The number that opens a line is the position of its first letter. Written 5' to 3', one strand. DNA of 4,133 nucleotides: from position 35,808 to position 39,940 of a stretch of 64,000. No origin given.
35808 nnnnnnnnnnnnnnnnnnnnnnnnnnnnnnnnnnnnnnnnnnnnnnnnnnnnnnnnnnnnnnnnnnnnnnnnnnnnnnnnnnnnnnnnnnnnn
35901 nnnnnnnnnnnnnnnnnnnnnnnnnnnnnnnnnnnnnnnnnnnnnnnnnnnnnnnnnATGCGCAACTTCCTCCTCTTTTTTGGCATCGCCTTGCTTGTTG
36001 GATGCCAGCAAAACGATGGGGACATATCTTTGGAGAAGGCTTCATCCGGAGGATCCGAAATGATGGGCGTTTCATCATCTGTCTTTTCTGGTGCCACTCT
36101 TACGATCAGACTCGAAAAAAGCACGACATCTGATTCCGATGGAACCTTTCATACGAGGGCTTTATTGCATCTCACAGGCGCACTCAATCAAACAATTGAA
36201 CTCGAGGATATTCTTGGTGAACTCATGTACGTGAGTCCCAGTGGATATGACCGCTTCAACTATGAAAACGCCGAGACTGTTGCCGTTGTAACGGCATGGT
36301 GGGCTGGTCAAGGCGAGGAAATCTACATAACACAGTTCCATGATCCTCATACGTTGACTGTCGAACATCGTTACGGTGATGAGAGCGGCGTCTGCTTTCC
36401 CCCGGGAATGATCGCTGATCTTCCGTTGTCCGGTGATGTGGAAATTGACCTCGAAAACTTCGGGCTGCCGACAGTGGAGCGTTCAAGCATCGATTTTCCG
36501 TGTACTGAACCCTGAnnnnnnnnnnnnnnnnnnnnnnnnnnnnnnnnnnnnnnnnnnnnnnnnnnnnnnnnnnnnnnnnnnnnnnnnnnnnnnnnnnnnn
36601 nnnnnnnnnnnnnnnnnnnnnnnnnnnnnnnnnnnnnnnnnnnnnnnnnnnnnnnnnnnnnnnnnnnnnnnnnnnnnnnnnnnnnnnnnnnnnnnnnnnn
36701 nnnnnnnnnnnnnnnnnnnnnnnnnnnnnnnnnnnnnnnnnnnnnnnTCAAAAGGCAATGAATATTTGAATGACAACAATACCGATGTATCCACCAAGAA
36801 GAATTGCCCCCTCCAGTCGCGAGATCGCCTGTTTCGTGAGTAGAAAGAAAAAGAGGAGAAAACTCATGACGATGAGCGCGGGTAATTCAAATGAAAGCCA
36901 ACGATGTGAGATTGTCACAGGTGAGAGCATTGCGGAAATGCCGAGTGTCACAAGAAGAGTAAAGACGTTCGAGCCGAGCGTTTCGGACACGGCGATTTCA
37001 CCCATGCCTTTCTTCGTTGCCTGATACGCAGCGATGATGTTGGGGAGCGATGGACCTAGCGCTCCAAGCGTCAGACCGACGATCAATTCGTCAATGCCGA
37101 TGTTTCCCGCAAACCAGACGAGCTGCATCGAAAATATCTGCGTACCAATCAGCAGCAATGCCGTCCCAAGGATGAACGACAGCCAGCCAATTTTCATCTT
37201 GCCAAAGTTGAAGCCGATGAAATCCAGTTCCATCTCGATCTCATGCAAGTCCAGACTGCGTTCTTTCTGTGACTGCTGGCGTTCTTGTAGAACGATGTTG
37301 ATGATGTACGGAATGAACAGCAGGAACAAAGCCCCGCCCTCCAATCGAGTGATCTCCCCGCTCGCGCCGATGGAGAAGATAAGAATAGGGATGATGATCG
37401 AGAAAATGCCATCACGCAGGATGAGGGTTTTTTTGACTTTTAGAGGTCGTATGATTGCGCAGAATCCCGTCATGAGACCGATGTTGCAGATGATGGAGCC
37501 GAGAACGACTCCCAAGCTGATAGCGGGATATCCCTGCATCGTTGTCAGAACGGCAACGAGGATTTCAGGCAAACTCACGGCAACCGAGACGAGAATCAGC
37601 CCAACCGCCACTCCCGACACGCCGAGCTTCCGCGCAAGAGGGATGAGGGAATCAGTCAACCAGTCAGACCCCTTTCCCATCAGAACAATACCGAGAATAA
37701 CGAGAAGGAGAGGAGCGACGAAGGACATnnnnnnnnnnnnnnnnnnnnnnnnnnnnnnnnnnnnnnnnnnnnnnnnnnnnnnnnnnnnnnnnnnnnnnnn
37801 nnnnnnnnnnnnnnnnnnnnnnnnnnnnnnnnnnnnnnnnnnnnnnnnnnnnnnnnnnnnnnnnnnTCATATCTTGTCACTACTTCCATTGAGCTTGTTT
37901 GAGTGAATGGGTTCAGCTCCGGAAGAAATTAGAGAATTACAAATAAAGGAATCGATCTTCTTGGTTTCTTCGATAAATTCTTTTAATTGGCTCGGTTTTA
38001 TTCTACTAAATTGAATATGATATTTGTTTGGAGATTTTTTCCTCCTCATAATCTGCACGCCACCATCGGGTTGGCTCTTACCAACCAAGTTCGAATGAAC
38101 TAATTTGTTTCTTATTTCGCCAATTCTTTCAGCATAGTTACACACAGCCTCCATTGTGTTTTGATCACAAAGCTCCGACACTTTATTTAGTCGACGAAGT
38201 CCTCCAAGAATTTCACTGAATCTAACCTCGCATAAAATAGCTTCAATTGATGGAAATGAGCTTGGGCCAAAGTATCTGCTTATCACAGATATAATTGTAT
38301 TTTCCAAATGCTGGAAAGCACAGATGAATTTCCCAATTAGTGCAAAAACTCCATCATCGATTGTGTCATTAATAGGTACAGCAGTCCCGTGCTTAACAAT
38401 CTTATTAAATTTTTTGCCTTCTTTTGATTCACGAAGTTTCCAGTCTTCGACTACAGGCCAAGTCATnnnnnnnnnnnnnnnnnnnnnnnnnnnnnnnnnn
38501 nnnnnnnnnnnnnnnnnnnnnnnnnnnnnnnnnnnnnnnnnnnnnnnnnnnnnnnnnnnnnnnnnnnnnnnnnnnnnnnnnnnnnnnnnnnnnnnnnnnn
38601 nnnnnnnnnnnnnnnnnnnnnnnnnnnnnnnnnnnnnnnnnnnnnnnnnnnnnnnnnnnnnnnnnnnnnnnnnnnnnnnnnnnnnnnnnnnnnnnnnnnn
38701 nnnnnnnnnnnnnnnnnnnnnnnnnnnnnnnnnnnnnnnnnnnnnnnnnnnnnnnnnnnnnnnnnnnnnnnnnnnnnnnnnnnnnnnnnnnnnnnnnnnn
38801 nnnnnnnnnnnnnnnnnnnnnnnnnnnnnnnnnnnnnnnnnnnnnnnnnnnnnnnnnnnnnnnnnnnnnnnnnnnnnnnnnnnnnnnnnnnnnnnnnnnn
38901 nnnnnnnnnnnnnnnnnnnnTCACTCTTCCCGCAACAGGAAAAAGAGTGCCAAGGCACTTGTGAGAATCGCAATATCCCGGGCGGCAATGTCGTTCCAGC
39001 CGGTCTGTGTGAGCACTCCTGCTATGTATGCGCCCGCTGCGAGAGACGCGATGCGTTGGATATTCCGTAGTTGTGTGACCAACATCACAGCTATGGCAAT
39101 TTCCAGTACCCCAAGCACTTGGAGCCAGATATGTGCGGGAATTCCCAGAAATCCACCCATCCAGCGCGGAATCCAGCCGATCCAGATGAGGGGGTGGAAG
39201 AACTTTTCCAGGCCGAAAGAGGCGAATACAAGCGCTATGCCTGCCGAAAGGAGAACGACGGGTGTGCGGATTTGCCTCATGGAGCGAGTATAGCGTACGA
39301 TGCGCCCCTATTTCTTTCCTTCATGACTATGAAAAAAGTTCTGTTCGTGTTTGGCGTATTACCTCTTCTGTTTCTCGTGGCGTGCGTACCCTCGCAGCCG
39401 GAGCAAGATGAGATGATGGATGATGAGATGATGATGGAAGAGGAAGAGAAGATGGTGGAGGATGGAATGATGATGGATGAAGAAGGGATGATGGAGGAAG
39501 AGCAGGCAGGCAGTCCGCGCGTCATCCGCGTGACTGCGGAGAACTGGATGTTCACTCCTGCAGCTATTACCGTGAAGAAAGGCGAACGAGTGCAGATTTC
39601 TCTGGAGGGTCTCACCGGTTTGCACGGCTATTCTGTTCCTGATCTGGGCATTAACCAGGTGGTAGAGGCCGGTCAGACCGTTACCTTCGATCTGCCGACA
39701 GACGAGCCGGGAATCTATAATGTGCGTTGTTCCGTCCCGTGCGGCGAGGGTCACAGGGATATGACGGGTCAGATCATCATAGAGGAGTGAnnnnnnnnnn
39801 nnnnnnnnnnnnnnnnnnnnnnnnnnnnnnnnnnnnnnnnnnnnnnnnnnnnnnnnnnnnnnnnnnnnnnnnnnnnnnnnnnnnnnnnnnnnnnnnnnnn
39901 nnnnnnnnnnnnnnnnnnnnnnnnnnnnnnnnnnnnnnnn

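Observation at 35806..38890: Lower-GC single-gene stack against tRNA-Met(CAT), partitioned by four copies of the tRNA 3' end plus trailer hairpin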

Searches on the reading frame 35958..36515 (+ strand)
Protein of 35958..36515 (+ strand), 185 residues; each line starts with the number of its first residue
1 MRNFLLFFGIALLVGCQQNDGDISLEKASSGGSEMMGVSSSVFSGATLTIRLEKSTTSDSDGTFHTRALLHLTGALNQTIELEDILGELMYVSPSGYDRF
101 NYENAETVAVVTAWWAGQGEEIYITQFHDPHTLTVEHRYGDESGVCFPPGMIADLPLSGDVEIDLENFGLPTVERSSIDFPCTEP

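Call 7: search_protein_families(library=pfam, proteins=[window:35958-36515:+], max_evalue=0.01)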
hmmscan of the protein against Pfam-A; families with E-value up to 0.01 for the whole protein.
window:35958-36515:+ (185 aa): 0 families

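Call 47: search_protein_families(library=ncbifam, proteins=[window:35958-36515:+], max_evalue=0.01)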
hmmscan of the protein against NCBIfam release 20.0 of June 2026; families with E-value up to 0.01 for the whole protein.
window:35958-36515:+ (185 aa): 0 families

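Call 82: search_protein_families(library=padloc, proteins=[window:35958-36515:+], max_evalue=0.1)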
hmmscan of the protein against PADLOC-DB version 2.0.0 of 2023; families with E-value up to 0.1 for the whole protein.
window:35958-36515:+ (185 aa): 0 families

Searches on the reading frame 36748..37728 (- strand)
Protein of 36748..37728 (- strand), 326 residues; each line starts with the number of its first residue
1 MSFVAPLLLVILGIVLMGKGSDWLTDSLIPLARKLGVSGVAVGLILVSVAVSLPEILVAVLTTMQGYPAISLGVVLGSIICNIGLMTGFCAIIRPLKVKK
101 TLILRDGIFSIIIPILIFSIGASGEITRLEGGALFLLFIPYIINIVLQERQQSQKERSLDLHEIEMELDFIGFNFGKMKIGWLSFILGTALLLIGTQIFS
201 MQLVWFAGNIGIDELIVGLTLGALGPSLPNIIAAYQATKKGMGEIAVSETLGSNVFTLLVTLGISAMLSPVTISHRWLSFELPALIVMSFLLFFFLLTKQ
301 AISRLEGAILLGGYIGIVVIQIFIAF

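Call 7: search_protein_families(library=pfam, proteins=[window:36748-37728:-], max_evalue=0.01)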
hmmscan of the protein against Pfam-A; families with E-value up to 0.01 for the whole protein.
window:36748-37728:- (326 aa): 1 family
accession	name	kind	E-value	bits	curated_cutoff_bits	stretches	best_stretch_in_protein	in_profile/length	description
PF01699.29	Na_Ca_ex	-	7.1e-47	159.6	24.9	2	181-323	2-151/151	Sodium/calcium exchanger protein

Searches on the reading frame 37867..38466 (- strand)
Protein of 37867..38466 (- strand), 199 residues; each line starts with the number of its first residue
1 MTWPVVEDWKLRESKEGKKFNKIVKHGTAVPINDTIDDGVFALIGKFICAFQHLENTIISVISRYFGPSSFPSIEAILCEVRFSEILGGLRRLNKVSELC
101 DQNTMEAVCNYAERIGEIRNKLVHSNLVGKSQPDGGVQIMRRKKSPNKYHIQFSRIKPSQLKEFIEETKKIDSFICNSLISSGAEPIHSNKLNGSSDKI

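Call 7: search_protein_families(library=pfam, proteins=[window:37867-38466:-], max_evalue=0.01)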
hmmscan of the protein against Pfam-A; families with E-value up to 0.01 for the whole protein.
window:37867-38466:- (199 aa): 0 families

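Call 14: find_encoding_contigs(protein=window:37867-38466:-, flank=10000, max_places=10)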
Protein window:37867-38466:- (199 aa): 24 contigs read that carry it; 5 places shown.
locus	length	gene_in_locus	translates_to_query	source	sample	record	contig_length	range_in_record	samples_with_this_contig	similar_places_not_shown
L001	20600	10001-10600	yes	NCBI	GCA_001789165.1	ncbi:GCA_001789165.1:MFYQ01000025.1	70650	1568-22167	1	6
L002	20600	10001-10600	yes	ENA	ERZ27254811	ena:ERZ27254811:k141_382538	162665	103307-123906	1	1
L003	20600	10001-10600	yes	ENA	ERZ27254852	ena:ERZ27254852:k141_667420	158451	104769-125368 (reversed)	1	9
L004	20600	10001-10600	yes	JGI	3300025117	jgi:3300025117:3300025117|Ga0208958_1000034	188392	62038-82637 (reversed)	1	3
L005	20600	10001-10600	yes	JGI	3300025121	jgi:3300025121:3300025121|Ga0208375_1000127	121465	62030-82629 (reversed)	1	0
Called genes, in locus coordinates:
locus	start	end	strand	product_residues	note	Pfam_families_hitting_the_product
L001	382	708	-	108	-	PF02635:DsrE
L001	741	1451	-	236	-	PF08241:Methyltransf_11 (weak), PF08242:Methyltransf_12, PF13649:Methyltransf_25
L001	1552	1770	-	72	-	PF09851:SHOCT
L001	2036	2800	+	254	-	-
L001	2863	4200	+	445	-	PF26299:MurL_N, PF26298:MurL_epimerase_C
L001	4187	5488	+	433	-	PF08245:Mur_ligase_M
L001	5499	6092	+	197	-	PF00300:His_Phos_1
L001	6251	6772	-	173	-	PF01025:GrpE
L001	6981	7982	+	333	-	PF01699:Na_Ca_ex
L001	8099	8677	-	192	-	-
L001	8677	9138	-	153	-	PF00116:COX2 (weak), PF13473:Cupredoxin_1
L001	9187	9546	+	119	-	-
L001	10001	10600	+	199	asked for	-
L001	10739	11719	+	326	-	PF01699:Na_Ca_ex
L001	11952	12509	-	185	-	-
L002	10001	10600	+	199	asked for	-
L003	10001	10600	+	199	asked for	-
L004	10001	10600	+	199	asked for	-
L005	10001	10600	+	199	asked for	-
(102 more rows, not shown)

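Call 47: search_protein_families(library=ncbifam, proteins=[window:37867-38466:-], max_evalue=0.01)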
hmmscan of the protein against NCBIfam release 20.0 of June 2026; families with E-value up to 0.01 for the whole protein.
window:37867-38466:- (199 aa): 0 families

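Call 64: find_homologous_proteins(query=window:37867-38466:-, max_evalue=0.001)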
Query window:37867-38466:- (199 aa): 6 proteins with E <= 0.001 among 63 candidates.
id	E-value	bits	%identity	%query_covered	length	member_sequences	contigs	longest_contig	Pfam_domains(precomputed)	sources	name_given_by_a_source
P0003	3.4e-128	443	100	100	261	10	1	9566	-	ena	-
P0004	3.2e-73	264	66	90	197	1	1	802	-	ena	-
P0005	8.5e-67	243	60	90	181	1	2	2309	-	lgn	-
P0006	7.3e-66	240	61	88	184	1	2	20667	-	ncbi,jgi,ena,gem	ncbi:MAG: hypothetical protein WC840_01395 [Candidatus Peribacteraceae bacterium]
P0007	2.1e-48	183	50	90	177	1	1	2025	-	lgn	-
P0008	1.7e-46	176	51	90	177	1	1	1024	-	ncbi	-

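Call 65: find_encoding_contigs(protein=P0006, flank=6000, max_places=4)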
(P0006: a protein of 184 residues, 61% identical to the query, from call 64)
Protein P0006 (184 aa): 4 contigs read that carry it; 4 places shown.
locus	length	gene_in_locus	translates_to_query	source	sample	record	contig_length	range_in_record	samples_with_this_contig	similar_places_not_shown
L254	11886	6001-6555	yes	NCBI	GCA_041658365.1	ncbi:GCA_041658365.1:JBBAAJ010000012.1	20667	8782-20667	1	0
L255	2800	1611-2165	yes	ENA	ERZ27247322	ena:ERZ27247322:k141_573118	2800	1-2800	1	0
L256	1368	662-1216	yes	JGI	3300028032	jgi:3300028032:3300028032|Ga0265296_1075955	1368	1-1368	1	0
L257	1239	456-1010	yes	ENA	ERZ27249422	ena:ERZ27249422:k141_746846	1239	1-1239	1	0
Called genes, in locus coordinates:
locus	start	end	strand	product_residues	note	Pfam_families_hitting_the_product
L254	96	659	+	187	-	-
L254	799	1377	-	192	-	PF01025:GrpE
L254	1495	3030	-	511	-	PF14010:PEPcase_2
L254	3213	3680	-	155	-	PF13473:Cupredoxin_1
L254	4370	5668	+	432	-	PF01408:GFO_IDH_MocA (weak)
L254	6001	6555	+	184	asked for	-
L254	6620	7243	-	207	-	-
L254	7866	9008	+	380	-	PF00365:PFK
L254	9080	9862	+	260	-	PF00561:Abhydrolase_1, PF00975:Thioesterase (weak), PF12146:Hydrolase_4, PF12697:Abhydrolase_6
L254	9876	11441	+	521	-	PF08245:Mur_ligase_M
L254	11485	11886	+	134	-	PF01041:DegT_DnrJ_EryC1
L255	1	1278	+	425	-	?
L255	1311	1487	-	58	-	-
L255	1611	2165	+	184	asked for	-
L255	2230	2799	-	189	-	?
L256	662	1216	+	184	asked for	-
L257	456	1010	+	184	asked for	-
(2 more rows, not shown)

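Call 77: find_encoding_contigs(protein=P0005, flank=3000, max_places=3)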
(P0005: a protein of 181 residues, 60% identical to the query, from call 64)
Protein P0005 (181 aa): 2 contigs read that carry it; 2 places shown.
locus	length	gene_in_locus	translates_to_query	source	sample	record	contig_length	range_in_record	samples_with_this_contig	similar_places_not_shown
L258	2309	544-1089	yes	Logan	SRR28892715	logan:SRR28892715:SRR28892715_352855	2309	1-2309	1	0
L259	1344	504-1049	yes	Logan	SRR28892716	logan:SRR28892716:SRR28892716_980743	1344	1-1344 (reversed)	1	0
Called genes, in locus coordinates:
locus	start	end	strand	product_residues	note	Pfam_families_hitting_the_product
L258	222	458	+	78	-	PF01541:GIY-YIG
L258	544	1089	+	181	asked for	-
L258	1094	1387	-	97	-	-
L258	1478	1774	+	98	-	-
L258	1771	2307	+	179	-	?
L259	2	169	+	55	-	?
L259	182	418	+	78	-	PF01541:GIY-YIG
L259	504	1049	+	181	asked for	-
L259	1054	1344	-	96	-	?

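Call 78: find_encoding_contigs(protein=P0007, flank=3000, max_places=3)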
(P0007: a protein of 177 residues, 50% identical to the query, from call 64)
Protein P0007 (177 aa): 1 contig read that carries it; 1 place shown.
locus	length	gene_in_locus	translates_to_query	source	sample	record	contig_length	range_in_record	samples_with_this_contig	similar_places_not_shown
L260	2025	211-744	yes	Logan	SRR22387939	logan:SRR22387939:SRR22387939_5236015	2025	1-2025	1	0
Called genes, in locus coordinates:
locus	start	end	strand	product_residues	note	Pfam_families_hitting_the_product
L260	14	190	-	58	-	-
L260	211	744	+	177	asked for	-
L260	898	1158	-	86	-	PF05016:ParE_toxin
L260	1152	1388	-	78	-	-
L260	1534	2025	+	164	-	?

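Call 80: predict_structure(alignment_id=A4)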
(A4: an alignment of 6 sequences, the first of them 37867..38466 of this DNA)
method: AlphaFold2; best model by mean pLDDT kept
length: 199 residues; sequences in the alignment: 6
mean_pLDDT: 41.4   pTM: 0.30
mean pLDDT of the five models: 41.4, 36.9, 36.3, 36.3, 35.8
residues with pLDDT >= 90: 0; 70-90: 0; 50-70: 38; < 50: 161
segments of 3 or more residues with pLDDT < 50: 1-17, 19-51, 61-67, 70-100, 119-158, 175-199
pLDDT, mean of each block of 10 residues (from residue 1): 32 45 40 34 39 51 48 43 37 38 53 51 37 35 37 42 53 47 36 29
secondary structure, 60 per line:
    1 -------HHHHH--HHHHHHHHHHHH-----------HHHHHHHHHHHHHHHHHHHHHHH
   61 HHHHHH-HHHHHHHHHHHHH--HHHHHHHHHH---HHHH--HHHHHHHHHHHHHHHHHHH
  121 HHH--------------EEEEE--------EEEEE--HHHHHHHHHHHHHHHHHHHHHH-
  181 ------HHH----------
elements in order: H8-12 H15-26 H38-66 H68-80 H83-92 H96-99 H102-123 E138-142 E151-155 H158-179
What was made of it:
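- On HEPN RNase (the 199-aa ORF): The AF2 model has pLDDT 41 and is unusable (call 80).
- Tried and rejected: The model has pLDDT 41, so no fold search was run (call 80).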

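Call 81: search_protein_families(library=pfam, alignment_id=A3, max_evalue=1)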
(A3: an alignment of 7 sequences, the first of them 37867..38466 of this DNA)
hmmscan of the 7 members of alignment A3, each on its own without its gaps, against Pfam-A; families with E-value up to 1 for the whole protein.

A. member 1, window:37867-38466:- (199 aa): 0 families

B. families by the number of members that match (of 7 scanned): 6 families
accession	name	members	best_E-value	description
PF06530.18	Phage_antitermQ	2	0.0035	Phage antitermination protein Q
PF22223.1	ATR1_N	1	0.0055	ATR1 N-terminal domain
PF18739.6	HEPN_Apea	1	0.016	Apea-like HEPN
PF01602.26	Adaptin_N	1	0.041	Adaptin N terminal region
PF05693.19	Glycogen_syn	1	0.061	Glycogen synthase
PF24481.2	CT398_CC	1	0.15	CT398-like coiled coil hairpin domain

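Call 82: search_protein_families(library=padloc, proteins=[window:37867-38466:-], max_evalue=0.1)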
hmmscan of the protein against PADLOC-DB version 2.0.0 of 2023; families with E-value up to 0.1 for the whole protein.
window:37867-38466:- (199 aa): 1 family
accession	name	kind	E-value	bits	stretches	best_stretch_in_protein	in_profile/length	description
PDLC01682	Cas13a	-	0.014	14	1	100-184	115-174/179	Cas13a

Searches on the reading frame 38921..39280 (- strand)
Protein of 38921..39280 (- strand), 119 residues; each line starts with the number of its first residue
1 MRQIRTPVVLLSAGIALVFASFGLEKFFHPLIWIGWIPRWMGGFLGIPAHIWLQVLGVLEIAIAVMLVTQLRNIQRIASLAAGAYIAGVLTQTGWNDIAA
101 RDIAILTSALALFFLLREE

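Call 7: search_protein_families(library=pfam, proteins=[window:38921-39280:-], max_evalue=0.01)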
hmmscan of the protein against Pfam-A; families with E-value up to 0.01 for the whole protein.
window:38921-39280:- (119 aa): 0 families

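Call 15: find_encoding_contigs(protein=window:38921-39280:-, flank=8000, max_places=10)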
Protein window:38921-39280:- (119 aa): 24 contigs read that carry it; 5 places shown.
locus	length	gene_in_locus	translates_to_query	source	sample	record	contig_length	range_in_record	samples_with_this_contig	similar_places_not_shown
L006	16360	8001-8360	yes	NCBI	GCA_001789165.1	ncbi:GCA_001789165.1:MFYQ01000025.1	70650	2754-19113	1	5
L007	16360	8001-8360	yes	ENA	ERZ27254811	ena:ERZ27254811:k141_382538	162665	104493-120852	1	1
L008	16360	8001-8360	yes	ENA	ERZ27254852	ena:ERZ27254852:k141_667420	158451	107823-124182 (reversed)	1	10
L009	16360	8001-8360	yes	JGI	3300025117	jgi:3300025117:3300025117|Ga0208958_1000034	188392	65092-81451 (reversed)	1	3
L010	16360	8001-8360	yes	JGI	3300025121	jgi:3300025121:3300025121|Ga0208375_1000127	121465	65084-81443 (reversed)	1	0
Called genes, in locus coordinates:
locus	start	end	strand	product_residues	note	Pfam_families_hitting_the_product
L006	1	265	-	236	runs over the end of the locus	PF08241:Methyltransf_11 (weak), PF08242:Methyltransf_12, PF13649:Methyltransf_25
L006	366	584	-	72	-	PF09851:SHOCT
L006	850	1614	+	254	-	-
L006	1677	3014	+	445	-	PF26299:MurL_N, PF26298:MurL_epimerase_C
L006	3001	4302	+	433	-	PF08245:Mur_ligase_M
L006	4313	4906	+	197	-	PF00300:His_Phos_1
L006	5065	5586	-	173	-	PF01025:GrpE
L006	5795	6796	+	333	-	PF01699:Na_Ca_ex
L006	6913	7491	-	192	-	-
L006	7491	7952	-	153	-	PF00116:COX2 (weak), PF13473:Cupredoxin_1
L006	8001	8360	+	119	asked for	-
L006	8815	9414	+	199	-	-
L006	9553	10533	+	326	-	PF01699:Na_Ca_ex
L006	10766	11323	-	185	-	-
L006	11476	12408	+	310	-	PF01545:Cation_efflux, PF16916:ZT_dimer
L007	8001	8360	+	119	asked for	-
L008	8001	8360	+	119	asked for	-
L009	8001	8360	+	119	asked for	-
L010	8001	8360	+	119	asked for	-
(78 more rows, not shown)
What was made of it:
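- All five assemblies of this strain are identical, and the 24 longest contigs read for each query protein (calls 14, 15) show the same gene order.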

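Call 47: search_protein_families(library=ncbifam, proteins=[window:38921-39280:-], max_evalue=0.01)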
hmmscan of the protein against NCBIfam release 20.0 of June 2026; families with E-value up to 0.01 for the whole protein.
window:38921-39280:- (119 aa): 0 families

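Call 51: find_homologous_proteins(query=window:38921-39280:-, max_evalue=1e-8)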
Query window:38921-39280:- (119 aa): 2 proteins with E <= 1e-8 among 78 candidates.
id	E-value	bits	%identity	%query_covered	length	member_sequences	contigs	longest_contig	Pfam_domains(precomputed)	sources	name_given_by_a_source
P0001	6.0e-40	154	100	66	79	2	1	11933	-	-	-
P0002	3.7e-34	136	58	100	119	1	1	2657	-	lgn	-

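Call 52: find_encoding_contigs(protein=P0002, flank=5000, max_places=5)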
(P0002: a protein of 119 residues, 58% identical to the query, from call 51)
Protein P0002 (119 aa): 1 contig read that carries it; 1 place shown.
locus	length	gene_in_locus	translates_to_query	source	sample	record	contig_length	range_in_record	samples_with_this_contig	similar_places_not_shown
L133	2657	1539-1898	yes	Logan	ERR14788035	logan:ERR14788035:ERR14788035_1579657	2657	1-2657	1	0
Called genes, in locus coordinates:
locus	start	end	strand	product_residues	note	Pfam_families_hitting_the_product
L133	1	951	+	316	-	?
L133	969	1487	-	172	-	PF13473:Cupredoxin_1, PF00116:COX2 (weak)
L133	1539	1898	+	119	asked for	-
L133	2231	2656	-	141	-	?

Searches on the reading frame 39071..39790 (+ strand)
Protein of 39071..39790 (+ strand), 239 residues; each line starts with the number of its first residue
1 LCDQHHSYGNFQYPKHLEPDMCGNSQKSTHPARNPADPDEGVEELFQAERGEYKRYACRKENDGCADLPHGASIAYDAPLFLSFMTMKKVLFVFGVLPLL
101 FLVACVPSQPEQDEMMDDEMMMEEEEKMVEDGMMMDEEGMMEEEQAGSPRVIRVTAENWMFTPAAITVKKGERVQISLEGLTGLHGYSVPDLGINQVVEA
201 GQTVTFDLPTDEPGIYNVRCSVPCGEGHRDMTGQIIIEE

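Call 7: search_protein_families(library=pfam, proteins=[window:39071-39790:+], max_evalue=0.01)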
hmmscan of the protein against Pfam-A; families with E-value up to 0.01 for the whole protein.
window:39071-39790:+ (239 aa): 2 families
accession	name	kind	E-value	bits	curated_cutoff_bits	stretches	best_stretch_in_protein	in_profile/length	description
PF13473.12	Cupredoxin_1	-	1e-10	42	27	1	143-236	14-103/104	Cupredoxin-like domain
PF00116.26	COX2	-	3.1e-05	24.3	22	1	167-232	49-114/120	Cytochrome C oxidase subunit II, periplasmic domain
